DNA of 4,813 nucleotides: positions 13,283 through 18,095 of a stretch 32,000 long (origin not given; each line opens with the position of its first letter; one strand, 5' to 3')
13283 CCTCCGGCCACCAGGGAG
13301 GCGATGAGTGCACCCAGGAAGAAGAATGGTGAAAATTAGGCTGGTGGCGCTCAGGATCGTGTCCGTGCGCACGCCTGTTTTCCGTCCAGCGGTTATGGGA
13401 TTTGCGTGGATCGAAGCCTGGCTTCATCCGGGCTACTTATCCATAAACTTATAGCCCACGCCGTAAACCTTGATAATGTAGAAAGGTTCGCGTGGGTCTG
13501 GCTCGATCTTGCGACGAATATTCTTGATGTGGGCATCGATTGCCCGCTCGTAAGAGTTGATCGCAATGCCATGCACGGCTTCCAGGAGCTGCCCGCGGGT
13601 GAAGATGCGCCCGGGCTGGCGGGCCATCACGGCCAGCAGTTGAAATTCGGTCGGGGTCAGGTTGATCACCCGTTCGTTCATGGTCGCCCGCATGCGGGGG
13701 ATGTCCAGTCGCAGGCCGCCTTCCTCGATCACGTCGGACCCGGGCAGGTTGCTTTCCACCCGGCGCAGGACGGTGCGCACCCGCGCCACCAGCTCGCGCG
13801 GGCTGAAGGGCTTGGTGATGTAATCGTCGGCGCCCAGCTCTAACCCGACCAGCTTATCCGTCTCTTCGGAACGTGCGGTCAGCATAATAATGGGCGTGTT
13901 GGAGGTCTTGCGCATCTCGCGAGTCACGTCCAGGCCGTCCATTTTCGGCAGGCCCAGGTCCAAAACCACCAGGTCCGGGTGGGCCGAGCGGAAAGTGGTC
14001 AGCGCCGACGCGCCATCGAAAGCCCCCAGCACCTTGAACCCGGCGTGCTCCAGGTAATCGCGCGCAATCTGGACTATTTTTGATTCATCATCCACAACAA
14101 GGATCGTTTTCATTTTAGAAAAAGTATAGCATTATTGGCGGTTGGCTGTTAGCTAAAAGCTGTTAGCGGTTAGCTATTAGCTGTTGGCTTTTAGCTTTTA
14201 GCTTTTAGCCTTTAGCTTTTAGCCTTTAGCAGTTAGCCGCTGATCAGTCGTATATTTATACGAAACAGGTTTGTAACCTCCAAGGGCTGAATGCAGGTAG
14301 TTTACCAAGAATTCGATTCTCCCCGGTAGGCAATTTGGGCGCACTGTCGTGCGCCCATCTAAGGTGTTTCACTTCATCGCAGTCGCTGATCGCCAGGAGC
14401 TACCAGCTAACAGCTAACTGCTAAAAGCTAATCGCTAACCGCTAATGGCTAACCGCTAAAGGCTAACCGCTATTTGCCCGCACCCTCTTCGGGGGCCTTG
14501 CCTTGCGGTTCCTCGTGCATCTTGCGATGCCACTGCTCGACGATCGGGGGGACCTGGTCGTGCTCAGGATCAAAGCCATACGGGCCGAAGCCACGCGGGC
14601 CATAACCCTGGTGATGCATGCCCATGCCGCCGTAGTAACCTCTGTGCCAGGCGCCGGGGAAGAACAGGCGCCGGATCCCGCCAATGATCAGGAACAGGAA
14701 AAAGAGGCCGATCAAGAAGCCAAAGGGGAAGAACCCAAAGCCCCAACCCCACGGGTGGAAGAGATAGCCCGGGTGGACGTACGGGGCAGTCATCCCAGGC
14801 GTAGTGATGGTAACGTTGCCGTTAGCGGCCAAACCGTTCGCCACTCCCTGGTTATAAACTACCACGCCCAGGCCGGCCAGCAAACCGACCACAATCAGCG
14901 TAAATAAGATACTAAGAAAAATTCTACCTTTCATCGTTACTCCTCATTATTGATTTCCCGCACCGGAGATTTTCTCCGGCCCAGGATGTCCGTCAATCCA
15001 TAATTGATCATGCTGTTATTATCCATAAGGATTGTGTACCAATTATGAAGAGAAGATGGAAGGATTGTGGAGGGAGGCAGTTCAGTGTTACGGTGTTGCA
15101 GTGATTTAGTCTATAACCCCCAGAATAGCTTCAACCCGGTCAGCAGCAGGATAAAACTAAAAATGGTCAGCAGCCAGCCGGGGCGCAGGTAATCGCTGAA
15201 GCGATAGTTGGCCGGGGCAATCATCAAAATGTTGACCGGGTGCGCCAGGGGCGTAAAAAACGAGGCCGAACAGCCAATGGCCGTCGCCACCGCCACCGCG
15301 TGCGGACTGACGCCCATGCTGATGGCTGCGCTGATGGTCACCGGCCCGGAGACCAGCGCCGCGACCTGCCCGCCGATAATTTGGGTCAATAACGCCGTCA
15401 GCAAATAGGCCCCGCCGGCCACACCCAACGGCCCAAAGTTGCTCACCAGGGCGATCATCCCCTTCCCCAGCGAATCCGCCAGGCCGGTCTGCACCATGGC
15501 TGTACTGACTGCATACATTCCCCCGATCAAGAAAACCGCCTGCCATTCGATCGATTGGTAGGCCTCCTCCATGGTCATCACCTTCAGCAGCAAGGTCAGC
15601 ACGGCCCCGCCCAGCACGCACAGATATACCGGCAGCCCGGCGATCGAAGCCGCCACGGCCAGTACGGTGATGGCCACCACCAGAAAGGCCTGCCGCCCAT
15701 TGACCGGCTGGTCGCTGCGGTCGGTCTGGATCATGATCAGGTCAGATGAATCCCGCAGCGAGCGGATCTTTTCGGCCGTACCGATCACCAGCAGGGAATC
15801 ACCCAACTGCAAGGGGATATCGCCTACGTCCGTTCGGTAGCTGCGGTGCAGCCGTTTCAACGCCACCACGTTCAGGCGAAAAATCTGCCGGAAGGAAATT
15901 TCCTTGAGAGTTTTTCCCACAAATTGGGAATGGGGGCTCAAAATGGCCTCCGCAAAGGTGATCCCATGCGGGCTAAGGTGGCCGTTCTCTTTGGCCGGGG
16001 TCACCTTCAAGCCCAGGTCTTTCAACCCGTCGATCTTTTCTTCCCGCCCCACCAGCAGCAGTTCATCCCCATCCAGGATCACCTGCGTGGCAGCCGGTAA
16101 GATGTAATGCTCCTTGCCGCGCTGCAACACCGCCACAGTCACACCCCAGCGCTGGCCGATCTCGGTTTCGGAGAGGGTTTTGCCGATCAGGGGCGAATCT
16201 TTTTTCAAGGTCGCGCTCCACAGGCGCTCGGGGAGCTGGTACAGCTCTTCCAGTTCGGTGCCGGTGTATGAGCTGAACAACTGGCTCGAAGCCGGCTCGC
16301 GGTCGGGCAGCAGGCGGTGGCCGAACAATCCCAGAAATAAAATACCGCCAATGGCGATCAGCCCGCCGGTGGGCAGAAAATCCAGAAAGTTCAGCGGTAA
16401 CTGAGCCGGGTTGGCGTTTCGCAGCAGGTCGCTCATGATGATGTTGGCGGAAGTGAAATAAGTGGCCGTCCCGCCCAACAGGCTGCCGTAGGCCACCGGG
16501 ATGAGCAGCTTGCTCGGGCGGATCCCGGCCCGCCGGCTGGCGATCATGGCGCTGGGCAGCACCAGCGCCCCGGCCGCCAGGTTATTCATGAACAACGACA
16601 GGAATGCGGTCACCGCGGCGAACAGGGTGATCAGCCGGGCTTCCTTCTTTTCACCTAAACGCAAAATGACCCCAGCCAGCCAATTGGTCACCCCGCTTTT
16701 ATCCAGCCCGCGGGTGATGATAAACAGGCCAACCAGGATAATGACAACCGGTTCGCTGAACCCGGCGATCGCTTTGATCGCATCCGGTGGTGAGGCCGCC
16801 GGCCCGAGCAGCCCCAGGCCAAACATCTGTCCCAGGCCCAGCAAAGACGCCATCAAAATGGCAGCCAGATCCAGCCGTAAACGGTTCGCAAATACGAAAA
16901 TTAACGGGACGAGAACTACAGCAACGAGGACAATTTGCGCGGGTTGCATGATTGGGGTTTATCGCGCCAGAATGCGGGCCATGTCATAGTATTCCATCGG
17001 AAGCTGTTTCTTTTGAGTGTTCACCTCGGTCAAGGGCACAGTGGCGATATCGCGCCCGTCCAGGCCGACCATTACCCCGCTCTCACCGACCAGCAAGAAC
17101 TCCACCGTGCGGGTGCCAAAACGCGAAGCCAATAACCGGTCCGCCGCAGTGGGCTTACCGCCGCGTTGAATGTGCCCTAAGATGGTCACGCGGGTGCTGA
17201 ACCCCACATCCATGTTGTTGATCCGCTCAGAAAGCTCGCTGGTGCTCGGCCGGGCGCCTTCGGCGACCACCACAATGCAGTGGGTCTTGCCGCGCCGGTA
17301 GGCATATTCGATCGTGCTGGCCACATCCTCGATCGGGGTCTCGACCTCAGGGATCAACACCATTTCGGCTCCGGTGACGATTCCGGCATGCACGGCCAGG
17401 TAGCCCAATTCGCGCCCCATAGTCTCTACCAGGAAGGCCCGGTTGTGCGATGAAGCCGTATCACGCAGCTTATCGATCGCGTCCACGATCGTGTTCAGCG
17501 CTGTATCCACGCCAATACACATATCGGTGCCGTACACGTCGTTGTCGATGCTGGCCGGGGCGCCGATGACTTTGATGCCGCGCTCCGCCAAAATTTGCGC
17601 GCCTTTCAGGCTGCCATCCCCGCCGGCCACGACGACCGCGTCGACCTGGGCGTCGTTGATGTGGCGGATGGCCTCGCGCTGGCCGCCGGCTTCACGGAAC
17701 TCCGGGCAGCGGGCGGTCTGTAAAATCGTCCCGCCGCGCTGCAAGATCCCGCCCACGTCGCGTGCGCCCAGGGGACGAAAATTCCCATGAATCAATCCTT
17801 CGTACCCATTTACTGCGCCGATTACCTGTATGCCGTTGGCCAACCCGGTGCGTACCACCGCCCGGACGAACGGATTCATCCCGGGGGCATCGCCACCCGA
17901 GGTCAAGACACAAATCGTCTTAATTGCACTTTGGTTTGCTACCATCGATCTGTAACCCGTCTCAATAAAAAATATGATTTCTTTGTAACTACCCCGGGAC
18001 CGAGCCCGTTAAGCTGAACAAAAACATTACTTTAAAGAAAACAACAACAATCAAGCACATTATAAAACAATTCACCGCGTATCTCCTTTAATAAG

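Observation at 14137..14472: Heptamer-array palindrome (TTAGC word) between the membrane-protein gene and the RR-HK promoter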

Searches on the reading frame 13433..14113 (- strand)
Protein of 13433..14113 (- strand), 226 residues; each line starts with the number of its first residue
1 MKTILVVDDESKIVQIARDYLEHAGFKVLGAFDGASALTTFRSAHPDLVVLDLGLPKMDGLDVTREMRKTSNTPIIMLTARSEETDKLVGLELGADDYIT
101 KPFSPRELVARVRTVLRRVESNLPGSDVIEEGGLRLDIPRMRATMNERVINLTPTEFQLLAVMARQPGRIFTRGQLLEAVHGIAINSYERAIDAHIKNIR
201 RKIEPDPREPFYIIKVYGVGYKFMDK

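Call 9: search_protein_families(library=pfam, proteins=[window:13433-14113:-])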
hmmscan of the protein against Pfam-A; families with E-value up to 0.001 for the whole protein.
window:13433-14113:- (226 aa): 3 families
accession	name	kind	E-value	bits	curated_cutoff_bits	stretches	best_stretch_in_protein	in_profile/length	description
PF00072.30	Response_reg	-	6.2e-32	110.5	30.2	1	4-113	1-111/111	Response regulator receiver domain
PF00486.34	Trans_reg_C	-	9.8e-24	83.7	26.2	1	148-223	2-77/77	Transcriptional regulatory protein, C terminal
PF23198.2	PDE8A_N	-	0.00088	19.6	29.6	0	2-84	11-97/147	PDE8A-like, N-terminal domain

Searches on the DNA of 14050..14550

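Call 54: search_rna_families(source=window, start=14050, end=14550, threshold=evalue, max_evalue=1)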
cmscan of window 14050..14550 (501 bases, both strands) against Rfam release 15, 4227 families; matches with E-value up to 1: 2.
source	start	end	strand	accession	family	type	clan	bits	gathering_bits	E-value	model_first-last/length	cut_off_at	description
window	14142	14212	+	RF03723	MIR7125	Gene; miRNA;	-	27.8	100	0.00065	1-107/107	no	MIR7125 microRNA precursor family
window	14123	14256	+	RF03940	MIR9563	Gene; miRNA;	-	18.7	90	0.77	1-127/127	no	MIR9563 microRNA precursor family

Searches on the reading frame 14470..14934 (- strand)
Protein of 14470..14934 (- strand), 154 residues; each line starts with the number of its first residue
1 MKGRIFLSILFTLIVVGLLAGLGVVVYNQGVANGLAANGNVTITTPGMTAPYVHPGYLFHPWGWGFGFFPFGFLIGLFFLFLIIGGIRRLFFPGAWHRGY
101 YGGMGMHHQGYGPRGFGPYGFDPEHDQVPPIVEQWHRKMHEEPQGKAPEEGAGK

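Call 9: search_protein_families(library=pfam, proteins=[window:14470-14934:-])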
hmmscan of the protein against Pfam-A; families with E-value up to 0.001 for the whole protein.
window:14470-14934:- (154 aa): 0 families

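Call 10: find_encoding_contigs(protein=window:14470-14934:-, flank=5000, max_places=10)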
Protein window:14470-14934:- (154 aa): 1 contig read that carries it; 1 place shown.
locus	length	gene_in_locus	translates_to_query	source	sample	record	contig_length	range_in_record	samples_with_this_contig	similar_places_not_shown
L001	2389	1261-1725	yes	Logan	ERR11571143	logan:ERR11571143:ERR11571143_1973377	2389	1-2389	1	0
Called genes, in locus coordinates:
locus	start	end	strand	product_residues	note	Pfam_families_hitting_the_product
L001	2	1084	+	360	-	?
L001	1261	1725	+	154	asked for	-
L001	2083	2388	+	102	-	?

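Call 13: list_cluster_members(proteins=[window:14470-14934:-, window:13433-14113:-, window:15111-16949:-, window:12192-13427:-])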
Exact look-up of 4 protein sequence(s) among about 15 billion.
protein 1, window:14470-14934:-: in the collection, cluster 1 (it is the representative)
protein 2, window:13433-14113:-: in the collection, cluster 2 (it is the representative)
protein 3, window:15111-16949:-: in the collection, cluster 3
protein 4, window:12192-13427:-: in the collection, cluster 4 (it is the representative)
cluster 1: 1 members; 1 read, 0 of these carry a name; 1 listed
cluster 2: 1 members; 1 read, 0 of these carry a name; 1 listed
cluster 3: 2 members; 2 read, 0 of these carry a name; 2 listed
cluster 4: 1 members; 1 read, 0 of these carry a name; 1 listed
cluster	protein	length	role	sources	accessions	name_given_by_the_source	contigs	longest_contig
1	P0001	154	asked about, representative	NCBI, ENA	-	-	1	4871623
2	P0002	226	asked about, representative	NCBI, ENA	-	-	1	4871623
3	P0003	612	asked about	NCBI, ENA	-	-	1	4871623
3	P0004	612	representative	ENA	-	-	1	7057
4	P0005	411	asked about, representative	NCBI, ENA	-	-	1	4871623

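Call 20: search_protein_families(library=ncbifam, proteins=[window:14470-14934:-])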
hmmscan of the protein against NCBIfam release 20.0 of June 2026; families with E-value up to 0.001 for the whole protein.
window:14470-14934:- (154 aa): 0 families

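Call 21: find_homologous_proteins(query=window:14470-14934:-)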
Query window:14470-14934:- (154 aa): 11 proteins with E <= 0.001 among 97 candidates.
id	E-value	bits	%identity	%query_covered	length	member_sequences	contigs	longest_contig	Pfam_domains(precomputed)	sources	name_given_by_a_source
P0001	7.2e-101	354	100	100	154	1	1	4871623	-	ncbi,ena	-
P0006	4.3e-40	156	83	58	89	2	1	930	-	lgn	-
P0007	3.7e-21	94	38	96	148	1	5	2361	-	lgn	-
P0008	6.9e-21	93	41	95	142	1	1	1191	-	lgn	-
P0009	2.8e-18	84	44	40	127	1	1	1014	-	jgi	jgi:hypothetical protein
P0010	1.7e-17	82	40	97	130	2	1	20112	-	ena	-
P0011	1.3e-13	69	34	75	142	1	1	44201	-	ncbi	-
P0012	4.2e-10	58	37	90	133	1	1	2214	-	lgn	-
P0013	2.1e-9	56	40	90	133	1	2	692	-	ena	-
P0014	3.3e-9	55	35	90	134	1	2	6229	-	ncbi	-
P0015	7.8e-7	47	37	87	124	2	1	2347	-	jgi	jgi:hypothetical protein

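Call 22: find_encoding_contigs(protein=P0011, flank=6000, max_places=3)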
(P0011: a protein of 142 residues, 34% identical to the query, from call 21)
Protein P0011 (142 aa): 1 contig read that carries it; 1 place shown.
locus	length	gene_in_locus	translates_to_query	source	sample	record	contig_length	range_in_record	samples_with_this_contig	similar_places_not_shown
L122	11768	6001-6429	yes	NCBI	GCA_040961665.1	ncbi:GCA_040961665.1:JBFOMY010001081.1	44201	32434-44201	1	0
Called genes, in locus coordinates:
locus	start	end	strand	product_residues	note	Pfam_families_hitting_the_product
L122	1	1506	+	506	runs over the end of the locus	PF02789:Peptidase_M17_N, PF00883:Peptidase_M17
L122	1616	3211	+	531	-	PF00069:Pkinase, PF01636:APH (faint), PF07714:PK_Tyr_Ser-Thr, PF03109:ABC1 (weak)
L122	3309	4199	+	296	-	-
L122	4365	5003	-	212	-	PF01712:dNK, PF13238:AAA_18 (weak)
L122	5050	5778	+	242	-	PF00702:Hydrolase, PF12710:HAD (weak), PF13419:HAD_2, PF13242:Hydrolase_like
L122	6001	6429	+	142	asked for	-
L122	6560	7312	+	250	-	PF00106:adh_short, PF08659:KR, PF23441:SDR (weak), PF13561:adh_short_C2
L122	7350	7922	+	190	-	PF05724:TPMT, PF03848:TehB, PF13489:Methyltransf_23, PF05175:MTS, PF13847:Methyltransf_31, PF08241:Methyltransf_11, PF08242:Methyltransf_12, PF13649:Methyltransf_25, +2 more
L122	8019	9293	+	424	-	PF01794:Ferric_reduct, PF00970:FAD_binding_6 (weak), PF08022:FAD_binding_8, PF00175:NAD_binding_1 (weak)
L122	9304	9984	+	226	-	PF00072:Response_reg, PF00486:Trans_reg_C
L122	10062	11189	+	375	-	PF00672:HAMP, PF00512:HisKA, PF13581:HATPase_c_2, PF02518:HATPase_c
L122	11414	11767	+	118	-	?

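Call 23: find_encoding_contigs(protein=P0010, flank=6000, max_places=3)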
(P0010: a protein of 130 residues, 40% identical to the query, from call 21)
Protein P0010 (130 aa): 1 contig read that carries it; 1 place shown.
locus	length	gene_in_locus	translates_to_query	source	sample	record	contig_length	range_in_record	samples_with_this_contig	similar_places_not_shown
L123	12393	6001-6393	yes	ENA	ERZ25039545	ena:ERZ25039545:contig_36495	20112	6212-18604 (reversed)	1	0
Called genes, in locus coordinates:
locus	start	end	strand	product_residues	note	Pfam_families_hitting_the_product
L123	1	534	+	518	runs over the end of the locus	PF00501:AMP-binding, PF13193:AMP-binding_C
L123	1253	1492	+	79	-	PF01370:Epimerase (weak)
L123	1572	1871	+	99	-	-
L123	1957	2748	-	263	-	PF13641:Glyco_tranf_2_3, PF00535:Glycos_transf_2, PF10111:Glyco_tranf_2_2 (weak)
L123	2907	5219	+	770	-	PF01315:Ald_Xan_dh_C, PF02738:MoCoBD_1, PF20256:MoCoBD_2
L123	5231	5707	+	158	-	PF00111:Fer2, PF13085:Fer2_3 (weak), PF01799:Fer2_2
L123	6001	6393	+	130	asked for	-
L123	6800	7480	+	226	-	PF00072:Response_reg, PF00486:Trans_reg_C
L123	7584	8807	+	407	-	PF00672:HAMP, PF00512:HisKA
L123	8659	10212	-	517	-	-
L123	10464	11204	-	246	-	PF00005:ABC_tran, PF13304:AAA_21 (weak)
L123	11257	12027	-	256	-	PF00440:TetR_N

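Call 24: find_encoding_contigs(protein=P0006, flank=3000, max_places=3)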
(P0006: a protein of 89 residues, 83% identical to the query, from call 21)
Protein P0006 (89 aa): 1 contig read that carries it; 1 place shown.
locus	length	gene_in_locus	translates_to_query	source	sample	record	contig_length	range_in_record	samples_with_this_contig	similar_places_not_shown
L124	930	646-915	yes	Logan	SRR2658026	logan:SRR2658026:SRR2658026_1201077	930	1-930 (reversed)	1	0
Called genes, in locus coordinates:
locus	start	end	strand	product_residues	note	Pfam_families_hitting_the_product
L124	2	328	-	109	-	?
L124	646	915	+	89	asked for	-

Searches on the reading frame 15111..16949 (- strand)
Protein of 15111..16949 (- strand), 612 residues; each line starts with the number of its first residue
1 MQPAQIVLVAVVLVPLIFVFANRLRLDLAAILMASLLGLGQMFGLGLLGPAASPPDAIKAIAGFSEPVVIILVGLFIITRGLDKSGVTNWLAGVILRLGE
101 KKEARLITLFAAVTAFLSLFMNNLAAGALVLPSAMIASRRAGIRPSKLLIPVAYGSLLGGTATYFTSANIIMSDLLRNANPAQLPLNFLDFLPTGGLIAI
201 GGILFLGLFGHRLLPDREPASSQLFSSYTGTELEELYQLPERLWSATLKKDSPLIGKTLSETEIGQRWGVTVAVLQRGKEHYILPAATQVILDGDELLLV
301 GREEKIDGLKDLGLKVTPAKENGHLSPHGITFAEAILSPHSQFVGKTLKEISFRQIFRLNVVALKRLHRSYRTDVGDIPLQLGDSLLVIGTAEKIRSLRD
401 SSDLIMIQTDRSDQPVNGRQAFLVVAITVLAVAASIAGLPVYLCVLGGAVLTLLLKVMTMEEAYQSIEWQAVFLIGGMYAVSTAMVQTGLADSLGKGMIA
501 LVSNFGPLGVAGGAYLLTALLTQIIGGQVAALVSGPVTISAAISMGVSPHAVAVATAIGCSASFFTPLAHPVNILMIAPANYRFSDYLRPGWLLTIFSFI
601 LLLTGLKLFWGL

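Call 9: search_protein_families(library=pfam, proteins=[window:15111-16949:-])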
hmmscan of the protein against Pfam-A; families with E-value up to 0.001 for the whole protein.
window:15111-16949:- (612 aa): 3 families
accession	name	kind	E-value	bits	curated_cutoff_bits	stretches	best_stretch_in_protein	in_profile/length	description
PF03600.22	CitMHS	-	2.6e-61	208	31.9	1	17-559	2-336/336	Citrate transporter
PF02080.26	TrkA_C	-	5.7e-25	87.5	27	2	333-400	2-68/71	TrkA-C domain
PF00939.25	Na_sulph_symp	-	4e-06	26.5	27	1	448-610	300-466/472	Sodium:sulfate symporter transmembrane region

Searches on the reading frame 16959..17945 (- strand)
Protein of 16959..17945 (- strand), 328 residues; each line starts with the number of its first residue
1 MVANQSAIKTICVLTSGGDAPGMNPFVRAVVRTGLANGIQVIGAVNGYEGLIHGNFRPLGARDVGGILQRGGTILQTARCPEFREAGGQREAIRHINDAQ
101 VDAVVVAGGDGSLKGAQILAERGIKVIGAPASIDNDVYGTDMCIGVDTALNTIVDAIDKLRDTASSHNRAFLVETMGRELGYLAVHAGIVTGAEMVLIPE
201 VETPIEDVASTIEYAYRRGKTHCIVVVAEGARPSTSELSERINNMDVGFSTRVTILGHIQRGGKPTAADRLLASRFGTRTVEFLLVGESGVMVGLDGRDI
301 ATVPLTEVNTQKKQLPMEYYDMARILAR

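Call 20: search_protein_families(library=ncbifam, proteins=[window:16959-17945:-])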
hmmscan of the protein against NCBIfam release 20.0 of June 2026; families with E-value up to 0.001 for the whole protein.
window:16959-17945:- (328 aa): 12 families
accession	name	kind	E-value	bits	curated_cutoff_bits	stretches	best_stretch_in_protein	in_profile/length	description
NF002872.1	PRK03202.1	subfamily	3.3e-117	391.1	253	1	9-326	1-321/323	ATP-dependent 6-phosphofructokinase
TIGR02482.1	PFKA_ATP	equivalog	2.7e-115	384.5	371.35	1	11-308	2-300/301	6-phosphofructokinase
TIGR02483.1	PFK_mixed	subfamily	2.1e-93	312.9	430.55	2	11-239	2-234/325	phosphofructokinase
TIGR02478.1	6PF1K_euk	equivalog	7.7e-84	282.2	708.4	2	123-317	140-345/744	6-phosphofructokinase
NF010674.0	PRK14071.1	equivalog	3.9e-69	233.3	544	2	7-237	3-245/360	ATP-dependent 6-phosphofructokinase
NF041103.1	PFKA_PPi_Ttgales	equivalog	2.3e-36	125.7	550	1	11-231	1-238/407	diphosphate--fructose-6-phosphate 1-phosphotransferase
NF005301.0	PRK06830.1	equivalog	6.2e-36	123.8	400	1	10-233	83-316/445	ATP-dependent 6-phosphofructokinase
NF010675.0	PRK14072.1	subfamily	3.2e-25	88.7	273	1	9-234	4-250/416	diphosphate--fructose-6-phosphate 1-phosphotransferase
NF005482.0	PRK07085.1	subfamily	3.8e-21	75.2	446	1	7-243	72-327/558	diphosphate--fructose-6-phosphate 1-phosphotransferase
TIGR02477.1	PFKA_PPi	equivalog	5.2e-16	58.2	587.95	1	8-242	67-320/539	diphosphate--fructose-6-phosphate 1-phosphotransferase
NF005121.0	PRK06555.1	equivalog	5e-09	35.4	395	1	98-187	110-206/404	pyrophosphate--fructose-6-phosphate 1-phosphotransferase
NF009604.0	PRK13057.1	equivalog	8.2e-05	21.7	274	1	83-172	45-135/302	lipid kinase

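Call 32: find_homologous_proteins(query=window:16959-17945:-, max_evalue=1e-60)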
Query window:16959-17945:- (328 aa): 7940 proteins with E <= 1e-60 among 8000 candidates; the best 120 are listed.
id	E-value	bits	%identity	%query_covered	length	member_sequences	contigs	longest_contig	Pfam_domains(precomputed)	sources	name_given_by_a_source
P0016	2.2e-209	712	100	100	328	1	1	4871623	PF00365.26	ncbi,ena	-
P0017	7.9e-165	566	78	100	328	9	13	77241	PF00365.26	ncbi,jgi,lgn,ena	jgi:6-phosphofructokinase 1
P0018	1.7e-156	538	76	100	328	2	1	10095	PF00365.26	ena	-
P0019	1.7e-155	535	74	100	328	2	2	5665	PF00365.26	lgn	-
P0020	1.0e-153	529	74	100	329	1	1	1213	PF00365.26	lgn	-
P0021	4.3e-153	527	75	99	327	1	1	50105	PF01513.27,PF00365.26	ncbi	-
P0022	5.1e-152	523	72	98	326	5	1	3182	PF00365.26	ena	-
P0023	8.4e-152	523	74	99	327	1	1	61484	PF01513.27,PF00365.26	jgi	jgi:6-phosphofructokinase 1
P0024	3.4e-151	521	73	98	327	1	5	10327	PF01513.27,PF00365.26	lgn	-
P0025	3.7e-151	521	72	100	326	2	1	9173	PF00365.26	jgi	-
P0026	1.2e-150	519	71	100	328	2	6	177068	PF01513.27,PF00365.26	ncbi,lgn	-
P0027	2.8e-150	518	72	98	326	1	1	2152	PF01513.27,PF00365.26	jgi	jgi:6-phosphofructokinase 1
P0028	5.7e-150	517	74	98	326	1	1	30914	PF01513.27,PF00365.26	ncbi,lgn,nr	ncbi:MAG: 6-phosphofructokinase [Anaerolineae bacterium]|nr:6-phosphofructokinase [Anaerolineae bact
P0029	1.4e-149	515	74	98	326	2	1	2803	PF00365.26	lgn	-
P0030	7.2e-149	513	71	98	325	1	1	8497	PF00365.26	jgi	jgi:6-phosphofructokinase 1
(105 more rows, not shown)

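Call 50: find_encoding_contigs(protein=P0017, flank=10000, max_places=4)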
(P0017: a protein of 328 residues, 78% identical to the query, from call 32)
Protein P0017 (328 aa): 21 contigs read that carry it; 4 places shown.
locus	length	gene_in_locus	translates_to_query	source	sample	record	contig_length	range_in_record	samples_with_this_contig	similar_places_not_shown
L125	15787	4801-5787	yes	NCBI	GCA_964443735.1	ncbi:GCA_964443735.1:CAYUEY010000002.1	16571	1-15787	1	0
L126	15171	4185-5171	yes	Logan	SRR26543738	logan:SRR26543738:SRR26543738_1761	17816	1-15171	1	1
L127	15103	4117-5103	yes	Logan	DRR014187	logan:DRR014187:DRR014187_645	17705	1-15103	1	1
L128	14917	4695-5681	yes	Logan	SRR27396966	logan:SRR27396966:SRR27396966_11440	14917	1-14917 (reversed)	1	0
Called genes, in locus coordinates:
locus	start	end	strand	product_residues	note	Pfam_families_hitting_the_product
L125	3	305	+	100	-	?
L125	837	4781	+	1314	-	PF02811:PHP, PF07733:DNA_pol3_alpha, PF17657:DNA_pol3_finger, PF14579:HHH_6, PF01336:tRNA_anti-codon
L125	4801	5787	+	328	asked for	PF00365:PFK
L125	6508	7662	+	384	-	PF02771:Acyl-CoA_dh_N, PF02770:Acyl-CoA_dh_M, PF00441:Acyl-CoA_dh_1, PF08028:Acyl-CoA_dh_2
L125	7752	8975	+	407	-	PF02515:CoA_transf_3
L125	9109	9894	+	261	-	PF00378:ECH_1, PF16113:ECH_2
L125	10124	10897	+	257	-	PF01012:ETF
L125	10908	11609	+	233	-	PF01012:ETF, PF00766:ETF_alpha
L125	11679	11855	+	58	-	-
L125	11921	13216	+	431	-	PF00890:FAD_binding_2, PF01134:GIDA, PF01266:DAO, PF01494:FAD_binding_3, PF07992:Pyr_redox_2, PF12831:FAD_oxidored, PF21162:ETFQO_UQ-bd, PF26311:ETF-QO_FixC_C, +5 more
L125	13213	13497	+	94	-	PF12838:Fer4_7 (faint), PF05187:Fer4_ETF_QO (weak), PF25160:LdpA_Fe-S-bd (faint)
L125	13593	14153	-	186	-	-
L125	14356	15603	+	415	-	PF05977:MFS_3, PF07690:MFS_1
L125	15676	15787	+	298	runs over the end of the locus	?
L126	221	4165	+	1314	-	PF02811:PHP, PF07733:DNA_pol3_alpha, PF17657:DNA_pol3_finger, PF14579:HHH_6, PF01336:tRNA_anti-codon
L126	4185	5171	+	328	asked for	PF00365:PFK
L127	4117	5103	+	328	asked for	PF00365:PFK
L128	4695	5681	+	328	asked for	PF00365:PFK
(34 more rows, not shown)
